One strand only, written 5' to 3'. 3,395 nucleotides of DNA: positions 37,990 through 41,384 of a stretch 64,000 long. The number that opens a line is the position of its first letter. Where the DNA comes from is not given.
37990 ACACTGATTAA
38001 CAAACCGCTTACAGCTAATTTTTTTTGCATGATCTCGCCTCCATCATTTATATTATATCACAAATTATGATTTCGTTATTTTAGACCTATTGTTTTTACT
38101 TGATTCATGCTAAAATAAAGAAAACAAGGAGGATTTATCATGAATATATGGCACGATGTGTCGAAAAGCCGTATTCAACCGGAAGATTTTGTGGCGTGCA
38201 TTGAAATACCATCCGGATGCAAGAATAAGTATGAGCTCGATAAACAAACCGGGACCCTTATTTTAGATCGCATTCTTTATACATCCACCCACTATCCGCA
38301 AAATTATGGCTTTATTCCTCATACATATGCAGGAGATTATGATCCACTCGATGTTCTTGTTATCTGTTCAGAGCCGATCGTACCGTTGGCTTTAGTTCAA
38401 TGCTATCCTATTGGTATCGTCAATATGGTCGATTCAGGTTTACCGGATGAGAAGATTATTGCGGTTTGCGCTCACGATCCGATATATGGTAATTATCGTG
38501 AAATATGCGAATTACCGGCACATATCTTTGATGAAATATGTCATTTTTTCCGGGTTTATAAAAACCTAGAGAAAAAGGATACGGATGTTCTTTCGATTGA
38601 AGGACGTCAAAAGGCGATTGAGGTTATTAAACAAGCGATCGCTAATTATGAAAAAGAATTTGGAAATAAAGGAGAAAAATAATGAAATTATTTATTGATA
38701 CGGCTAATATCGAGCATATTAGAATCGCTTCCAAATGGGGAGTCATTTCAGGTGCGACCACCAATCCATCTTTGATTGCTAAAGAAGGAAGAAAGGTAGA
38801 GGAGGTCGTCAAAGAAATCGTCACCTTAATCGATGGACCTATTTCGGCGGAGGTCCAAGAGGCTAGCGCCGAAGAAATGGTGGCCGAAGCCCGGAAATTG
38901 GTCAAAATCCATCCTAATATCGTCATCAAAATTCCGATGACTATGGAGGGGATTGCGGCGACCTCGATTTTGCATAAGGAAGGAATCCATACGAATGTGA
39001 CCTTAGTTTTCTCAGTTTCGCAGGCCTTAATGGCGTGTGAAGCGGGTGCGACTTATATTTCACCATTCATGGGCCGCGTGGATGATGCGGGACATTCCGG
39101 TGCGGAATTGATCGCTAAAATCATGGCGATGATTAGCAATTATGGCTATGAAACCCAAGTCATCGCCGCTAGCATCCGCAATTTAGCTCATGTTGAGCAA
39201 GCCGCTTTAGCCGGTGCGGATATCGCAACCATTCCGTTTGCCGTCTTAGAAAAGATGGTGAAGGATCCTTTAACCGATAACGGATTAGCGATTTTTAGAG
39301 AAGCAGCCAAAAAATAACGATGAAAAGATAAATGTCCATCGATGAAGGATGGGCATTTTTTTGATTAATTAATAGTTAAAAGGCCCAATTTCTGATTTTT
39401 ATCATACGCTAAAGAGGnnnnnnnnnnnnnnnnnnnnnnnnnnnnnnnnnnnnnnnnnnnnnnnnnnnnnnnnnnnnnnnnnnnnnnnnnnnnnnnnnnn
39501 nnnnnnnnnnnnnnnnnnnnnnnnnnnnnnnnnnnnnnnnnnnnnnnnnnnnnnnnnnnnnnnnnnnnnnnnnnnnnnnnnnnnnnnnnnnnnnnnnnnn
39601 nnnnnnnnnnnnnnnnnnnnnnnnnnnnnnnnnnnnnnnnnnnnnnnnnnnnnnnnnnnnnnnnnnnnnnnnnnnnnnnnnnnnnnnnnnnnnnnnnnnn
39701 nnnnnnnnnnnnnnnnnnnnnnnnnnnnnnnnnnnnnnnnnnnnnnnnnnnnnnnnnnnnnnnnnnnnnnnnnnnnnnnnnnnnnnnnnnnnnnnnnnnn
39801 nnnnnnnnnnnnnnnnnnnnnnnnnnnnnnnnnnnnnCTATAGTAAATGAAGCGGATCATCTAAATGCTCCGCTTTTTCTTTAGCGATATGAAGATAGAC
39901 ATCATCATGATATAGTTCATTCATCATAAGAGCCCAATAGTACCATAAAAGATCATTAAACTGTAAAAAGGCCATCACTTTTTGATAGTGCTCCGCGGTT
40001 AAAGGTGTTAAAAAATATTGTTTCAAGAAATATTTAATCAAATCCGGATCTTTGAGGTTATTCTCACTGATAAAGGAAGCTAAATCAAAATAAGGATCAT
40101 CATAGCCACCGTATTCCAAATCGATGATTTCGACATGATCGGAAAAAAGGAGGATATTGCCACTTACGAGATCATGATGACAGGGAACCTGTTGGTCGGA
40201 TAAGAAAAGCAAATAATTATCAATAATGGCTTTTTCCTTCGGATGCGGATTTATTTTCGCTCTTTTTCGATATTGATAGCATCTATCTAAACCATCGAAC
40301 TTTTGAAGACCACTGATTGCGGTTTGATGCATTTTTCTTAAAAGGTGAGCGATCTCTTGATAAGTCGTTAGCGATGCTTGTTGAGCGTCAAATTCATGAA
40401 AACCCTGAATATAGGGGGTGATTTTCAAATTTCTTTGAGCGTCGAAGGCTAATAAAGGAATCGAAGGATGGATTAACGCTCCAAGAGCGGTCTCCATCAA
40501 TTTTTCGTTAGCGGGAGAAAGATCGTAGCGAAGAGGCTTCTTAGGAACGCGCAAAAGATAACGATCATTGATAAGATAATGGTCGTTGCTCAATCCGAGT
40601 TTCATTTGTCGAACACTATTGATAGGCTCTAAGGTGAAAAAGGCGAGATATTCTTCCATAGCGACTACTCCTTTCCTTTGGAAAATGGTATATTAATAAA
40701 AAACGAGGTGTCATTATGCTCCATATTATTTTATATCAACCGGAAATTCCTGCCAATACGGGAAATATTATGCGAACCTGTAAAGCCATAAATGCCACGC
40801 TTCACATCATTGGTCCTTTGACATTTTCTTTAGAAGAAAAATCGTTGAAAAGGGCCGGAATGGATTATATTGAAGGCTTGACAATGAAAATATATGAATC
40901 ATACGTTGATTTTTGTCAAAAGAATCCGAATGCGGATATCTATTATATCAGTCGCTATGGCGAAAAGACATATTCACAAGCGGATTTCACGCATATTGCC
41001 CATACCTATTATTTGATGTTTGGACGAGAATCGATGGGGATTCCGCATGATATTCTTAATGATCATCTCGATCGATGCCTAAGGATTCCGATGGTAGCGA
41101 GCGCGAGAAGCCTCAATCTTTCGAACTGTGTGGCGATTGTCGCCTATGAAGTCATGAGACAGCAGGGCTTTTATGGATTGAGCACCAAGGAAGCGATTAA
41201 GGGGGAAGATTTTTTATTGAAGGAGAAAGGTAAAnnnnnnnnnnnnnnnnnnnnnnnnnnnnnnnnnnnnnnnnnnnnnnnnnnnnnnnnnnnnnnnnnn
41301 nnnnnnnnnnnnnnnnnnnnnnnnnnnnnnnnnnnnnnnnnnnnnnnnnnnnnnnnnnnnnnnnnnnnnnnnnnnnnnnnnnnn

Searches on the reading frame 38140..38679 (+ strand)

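Call 22: search_protein_families(library=pfam, proteins=[window:38140-38679:+], max_evalue=0.00001)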
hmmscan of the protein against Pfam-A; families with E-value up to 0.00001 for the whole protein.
window:38140-38679:+ (180 aa): 1 family
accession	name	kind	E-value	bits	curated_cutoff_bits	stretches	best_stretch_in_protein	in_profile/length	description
PF00719.24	Pyrophosphatase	-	5.1e-56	189.2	23.5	1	20-171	2-153/153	Inorganic pyrophosphatase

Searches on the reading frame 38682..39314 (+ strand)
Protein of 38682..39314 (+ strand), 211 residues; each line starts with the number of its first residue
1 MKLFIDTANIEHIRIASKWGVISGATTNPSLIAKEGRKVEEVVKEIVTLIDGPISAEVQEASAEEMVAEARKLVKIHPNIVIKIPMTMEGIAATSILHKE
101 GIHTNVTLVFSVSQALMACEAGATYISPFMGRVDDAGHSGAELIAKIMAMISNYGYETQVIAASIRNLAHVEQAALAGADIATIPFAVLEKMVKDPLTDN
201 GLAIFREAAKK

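Call 22: search_protein_families(library=pfam, proteins=[window:38682-39314:+], max_evalue=0.00001)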
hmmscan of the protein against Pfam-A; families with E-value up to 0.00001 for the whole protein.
window:38682-39314:+ (211 aa): 1 family
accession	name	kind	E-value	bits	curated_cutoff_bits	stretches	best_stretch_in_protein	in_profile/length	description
PF00923.25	TAL_FSA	-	2.7e-62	211.1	27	1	3-200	1-240/285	Transaldolase/Fructose-6-phosphate aldolase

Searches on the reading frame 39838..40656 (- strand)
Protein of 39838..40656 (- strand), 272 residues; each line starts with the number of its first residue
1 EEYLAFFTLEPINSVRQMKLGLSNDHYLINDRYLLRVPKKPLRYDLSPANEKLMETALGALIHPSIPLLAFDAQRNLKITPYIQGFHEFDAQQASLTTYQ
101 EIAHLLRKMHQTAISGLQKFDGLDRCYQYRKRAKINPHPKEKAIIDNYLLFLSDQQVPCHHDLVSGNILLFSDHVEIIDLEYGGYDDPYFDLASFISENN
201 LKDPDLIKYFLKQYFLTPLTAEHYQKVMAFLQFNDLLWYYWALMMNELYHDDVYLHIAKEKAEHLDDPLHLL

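Call 22: search_protein_families(library=pfam, proteins=[window:39838-40656:-], max_evalue=0.00001)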
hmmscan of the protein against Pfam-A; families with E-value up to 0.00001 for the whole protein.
window:39838-40656:- (272 aa): 2 families
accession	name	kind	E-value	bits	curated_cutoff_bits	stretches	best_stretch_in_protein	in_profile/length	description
PF01636.29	APH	-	9.2e-14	52.2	23.2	1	15-222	2-231/239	Phosphotransferase enzyme family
PF01633.27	Choline_kinase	-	3.4e-09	36.9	29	1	78-201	91-209/300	Choline/ethanolamine kinase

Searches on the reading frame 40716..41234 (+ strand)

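Call 22: search_protein_families(library=pfam, proteins=[window:40716-41234:+], max_evalue=0.00001)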
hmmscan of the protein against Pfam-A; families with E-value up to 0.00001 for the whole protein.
window:40716-41234:+ (173 aa): 1 family
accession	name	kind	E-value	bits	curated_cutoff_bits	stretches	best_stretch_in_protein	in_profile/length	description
PF00588.24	SpoU_methylase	-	2.2e-32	112.5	29.7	1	2-144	2-142/142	SpoU rRNA Methylase family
